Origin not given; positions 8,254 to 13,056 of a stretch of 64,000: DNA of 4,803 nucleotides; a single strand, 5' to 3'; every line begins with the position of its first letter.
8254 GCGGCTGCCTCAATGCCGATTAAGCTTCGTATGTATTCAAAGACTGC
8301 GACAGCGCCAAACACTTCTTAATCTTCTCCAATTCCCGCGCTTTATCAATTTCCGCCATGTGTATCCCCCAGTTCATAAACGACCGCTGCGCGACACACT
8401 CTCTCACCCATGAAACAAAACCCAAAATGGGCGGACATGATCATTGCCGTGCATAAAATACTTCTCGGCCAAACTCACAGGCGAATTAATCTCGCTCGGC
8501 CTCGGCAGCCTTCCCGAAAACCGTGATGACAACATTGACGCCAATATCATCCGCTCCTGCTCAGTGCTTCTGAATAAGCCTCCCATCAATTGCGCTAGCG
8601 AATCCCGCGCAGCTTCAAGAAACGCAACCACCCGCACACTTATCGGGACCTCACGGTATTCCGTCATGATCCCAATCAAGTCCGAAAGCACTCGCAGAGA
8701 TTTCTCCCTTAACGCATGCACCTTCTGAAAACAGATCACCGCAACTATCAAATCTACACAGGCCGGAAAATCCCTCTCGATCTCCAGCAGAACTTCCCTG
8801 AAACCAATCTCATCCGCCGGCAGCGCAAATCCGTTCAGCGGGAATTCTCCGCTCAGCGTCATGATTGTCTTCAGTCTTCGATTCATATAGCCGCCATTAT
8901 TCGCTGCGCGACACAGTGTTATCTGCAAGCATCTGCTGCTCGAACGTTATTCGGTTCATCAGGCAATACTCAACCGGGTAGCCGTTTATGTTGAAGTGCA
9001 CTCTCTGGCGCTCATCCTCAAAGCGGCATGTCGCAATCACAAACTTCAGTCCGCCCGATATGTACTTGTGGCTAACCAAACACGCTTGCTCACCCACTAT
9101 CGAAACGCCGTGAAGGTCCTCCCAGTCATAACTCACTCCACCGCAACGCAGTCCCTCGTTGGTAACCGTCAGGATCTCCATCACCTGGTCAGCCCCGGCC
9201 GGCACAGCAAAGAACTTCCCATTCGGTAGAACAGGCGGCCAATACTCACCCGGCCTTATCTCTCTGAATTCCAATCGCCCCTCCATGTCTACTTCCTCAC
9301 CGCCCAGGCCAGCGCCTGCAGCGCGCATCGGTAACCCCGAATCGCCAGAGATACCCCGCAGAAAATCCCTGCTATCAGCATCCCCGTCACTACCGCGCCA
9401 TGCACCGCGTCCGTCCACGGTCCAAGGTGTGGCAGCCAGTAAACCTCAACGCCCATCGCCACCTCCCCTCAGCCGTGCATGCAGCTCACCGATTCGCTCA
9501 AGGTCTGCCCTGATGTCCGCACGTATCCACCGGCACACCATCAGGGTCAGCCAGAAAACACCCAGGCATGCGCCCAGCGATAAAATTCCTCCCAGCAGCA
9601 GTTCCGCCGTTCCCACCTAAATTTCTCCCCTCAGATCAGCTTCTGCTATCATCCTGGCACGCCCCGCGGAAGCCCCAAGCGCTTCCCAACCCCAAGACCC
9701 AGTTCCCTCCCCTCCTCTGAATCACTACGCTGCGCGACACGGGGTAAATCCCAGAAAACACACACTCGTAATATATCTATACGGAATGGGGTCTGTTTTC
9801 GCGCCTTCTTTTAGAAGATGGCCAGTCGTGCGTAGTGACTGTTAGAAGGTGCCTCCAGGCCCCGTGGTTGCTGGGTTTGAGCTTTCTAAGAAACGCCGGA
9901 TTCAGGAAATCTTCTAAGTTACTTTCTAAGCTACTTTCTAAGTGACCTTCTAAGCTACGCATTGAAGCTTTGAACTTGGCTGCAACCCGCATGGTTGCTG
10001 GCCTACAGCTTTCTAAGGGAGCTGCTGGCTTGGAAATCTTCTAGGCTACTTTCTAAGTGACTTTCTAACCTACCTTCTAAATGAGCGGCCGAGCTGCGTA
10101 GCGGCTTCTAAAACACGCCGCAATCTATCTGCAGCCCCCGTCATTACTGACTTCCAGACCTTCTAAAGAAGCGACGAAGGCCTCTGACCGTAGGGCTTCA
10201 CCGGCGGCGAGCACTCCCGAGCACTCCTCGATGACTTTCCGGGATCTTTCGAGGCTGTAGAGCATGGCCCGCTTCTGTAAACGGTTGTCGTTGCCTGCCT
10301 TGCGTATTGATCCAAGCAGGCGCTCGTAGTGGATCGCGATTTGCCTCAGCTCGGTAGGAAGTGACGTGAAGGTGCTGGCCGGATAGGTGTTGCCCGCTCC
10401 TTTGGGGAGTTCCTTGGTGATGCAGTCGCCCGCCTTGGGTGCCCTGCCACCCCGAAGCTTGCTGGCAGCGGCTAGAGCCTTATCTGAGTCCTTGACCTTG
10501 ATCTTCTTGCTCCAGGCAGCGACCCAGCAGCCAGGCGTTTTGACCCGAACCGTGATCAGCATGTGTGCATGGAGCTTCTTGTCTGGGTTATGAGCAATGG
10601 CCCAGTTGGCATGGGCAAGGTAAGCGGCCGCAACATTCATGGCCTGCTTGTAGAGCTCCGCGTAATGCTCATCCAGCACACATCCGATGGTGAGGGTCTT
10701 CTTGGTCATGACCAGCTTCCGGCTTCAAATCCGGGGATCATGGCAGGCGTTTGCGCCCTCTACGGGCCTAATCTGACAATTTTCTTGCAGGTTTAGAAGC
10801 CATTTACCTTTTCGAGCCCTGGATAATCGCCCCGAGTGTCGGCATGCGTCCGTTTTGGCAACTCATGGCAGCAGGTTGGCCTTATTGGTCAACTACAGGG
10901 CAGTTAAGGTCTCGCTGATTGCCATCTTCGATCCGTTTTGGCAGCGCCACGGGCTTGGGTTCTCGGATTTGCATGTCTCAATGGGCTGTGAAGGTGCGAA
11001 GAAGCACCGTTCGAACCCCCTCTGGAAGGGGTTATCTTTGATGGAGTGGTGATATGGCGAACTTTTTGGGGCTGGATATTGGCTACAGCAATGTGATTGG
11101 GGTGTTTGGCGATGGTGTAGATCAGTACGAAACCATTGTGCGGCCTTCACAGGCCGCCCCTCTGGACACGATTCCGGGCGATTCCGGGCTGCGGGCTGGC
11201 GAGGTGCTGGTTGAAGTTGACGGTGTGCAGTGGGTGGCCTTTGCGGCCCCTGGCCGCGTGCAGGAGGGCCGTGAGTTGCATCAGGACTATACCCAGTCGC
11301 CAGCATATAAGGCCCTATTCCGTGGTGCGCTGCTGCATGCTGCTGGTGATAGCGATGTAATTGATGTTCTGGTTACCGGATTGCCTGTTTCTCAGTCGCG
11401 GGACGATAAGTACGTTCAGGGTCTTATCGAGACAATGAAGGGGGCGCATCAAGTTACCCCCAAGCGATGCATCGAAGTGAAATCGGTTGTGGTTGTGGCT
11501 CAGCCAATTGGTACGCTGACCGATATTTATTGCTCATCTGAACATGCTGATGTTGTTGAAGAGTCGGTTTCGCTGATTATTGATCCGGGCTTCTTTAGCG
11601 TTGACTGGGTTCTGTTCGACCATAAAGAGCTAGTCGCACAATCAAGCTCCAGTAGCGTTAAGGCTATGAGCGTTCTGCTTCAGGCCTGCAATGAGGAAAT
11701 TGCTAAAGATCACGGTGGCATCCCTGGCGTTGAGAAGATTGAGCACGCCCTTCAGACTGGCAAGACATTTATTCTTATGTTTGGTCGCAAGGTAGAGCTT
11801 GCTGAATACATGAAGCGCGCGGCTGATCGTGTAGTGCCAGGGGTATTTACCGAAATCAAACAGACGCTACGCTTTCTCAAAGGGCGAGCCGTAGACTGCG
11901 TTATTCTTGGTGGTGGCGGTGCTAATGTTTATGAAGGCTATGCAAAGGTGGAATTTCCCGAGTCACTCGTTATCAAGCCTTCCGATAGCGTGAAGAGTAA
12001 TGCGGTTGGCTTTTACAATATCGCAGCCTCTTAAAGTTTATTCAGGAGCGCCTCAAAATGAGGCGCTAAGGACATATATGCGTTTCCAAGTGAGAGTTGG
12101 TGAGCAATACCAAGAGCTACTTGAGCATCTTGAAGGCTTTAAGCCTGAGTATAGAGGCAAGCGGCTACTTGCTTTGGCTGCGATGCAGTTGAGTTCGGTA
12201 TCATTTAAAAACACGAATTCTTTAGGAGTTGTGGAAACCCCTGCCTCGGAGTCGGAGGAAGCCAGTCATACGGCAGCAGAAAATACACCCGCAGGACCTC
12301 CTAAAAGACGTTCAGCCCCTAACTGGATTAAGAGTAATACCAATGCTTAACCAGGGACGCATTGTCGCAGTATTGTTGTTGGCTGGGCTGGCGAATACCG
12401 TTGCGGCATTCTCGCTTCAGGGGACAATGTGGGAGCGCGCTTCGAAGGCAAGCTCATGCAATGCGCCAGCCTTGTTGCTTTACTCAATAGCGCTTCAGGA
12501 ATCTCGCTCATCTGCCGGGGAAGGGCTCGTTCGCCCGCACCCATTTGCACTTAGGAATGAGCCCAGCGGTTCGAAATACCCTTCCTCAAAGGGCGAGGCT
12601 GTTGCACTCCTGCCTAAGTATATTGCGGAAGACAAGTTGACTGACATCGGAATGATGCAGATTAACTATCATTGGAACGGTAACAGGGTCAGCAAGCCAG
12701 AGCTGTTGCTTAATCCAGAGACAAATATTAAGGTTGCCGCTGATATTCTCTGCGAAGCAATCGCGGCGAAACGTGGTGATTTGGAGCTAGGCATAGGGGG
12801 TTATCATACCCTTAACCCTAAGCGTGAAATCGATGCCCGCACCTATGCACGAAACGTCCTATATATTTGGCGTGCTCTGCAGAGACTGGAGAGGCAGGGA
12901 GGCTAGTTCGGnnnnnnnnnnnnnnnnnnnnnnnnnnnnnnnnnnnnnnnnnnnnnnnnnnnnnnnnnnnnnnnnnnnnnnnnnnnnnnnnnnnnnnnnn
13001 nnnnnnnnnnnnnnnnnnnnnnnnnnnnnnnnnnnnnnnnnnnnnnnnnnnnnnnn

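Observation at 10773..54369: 19-bp palindromic box with fixed promoter geometry defines the transfer regulon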

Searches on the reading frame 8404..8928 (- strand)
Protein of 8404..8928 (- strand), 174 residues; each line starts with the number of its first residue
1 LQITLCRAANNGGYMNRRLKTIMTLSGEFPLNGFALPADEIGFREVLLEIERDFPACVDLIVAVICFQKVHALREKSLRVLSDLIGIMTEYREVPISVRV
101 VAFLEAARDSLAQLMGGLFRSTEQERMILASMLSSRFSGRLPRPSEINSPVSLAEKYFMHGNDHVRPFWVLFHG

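Call 17: search_protein_families(library=pfam, proteins=[window:8404-8928:-], max_evalue=0.01)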
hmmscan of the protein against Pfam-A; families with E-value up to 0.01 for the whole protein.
window:8404-8928:- (174 aa): 0 families

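Call 18: search_protein_families(library=ncbifam, proteins=[window:8404-8928:-], max_evalue=1)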
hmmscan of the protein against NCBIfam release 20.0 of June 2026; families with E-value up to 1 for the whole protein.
window:8404-8928:- (174 aa): 1 family
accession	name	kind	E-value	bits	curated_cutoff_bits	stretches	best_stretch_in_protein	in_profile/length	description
TIGR01269.1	Tyr_3_monoox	equivalog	0.17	10.8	654.65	1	56-126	207-275/457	tyrosine 3-monooxygenase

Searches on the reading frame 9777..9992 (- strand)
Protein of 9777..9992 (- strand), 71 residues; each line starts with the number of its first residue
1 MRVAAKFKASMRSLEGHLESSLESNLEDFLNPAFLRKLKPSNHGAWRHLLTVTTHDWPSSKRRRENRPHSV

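Call 17: search_protein_families(library=pfam, proteins=[window:9777-9992:-], max_evalue=0.01)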
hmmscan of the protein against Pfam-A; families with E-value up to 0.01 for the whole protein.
window:9777-9992:- (71 aa): 0 families

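Call 18: search_protein_families(library=ncbifam, proteins=[window:9777-9992:-], max_evalue=1)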
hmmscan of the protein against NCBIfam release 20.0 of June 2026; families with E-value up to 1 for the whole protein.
window:9777-9992:- (71 aa): 1 family
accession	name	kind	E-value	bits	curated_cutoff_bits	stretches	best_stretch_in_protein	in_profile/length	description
NF047429.1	ribo_Plancto_bL37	equivalog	0.23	11.9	40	1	36-45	6-15/32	50S ribosomal protein bL37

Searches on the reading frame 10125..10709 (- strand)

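Call 14: search_protein_families(library=pfam, proteins=[window:10125-10709:-], max_evalue=0.01)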
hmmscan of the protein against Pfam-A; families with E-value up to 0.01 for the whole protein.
window:10125-10709:- (194 aa): 1 family
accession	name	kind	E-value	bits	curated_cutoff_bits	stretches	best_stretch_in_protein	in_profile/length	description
PF19456.4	MobI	-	3.1e-06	27.7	26.6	1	19-138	1-104/116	MobI protein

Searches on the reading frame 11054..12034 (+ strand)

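Call 14: search_protein_families(library=pfam, proteins=[window:11054-12034:+], max_evalue=0.01)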
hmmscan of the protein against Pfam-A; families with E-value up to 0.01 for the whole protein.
window:11054-12034:+ (326 aa): 2 families
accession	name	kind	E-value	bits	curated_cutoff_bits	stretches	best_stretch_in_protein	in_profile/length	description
PF17989.7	ALP_N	-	1e-29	104.1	26.3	1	6-153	1-148/148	Actin like proteins N terminal domain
PF21522.3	MreB-like_C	-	1.7e-08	35.5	27.8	1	175-292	1-116/123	Archaeal actin homologue MreB-like, C-terminal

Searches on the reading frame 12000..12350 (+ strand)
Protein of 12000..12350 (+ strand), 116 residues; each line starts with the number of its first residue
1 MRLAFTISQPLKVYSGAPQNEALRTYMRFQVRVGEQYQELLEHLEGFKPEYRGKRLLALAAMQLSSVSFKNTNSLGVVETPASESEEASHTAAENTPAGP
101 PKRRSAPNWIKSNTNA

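Call 86: search_solved_structures(query=window:12000-12350:+, max_evalue=10)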
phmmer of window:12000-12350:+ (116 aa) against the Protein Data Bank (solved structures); distinct sequences matched with E-value up to 10: 4.
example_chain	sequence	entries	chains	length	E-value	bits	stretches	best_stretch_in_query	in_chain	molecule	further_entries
7x7p_M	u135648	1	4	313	1.4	12.7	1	10-82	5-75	Holliday junction ATP-dependent DNA helicase RuvB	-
7x5b_A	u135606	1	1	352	1.5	12.5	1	10-82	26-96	Holliday junction ATP-dependent DNA helicase RuvB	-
7x7q_M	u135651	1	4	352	1.5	12.5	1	10-82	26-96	Holliday junction ATP-dependent DNA helicase RuvB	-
6blb_A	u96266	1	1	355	1.6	12.5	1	10-82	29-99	Holliday junction ATP-dependent DNA helicase RuvB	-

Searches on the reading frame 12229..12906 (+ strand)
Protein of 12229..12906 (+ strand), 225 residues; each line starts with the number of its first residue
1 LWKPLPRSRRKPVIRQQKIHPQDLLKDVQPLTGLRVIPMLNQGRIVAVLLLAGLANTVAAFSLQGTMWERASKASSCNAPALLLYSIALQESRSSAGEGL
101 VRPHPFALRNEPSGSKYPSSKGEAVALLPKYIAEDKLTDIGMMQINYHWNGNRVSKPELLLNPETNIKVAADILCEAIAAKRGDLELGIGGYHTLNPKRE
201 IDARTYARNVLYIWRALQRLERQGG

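Call 14: search_protein_families(library=pfam, proteins=[window:12229-12906:+], max_evalue=0.01)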
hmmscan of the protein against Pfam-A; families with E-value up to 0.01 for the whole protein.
window:12229-12906:+ (225 aa): 1 family
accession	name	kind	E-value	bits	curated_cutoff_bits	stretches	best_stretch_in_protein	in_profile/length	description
PF01464.25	SLT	-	1.9e-06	27.9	21.3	1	136-193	34-95/117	Transglycosylase SLT domain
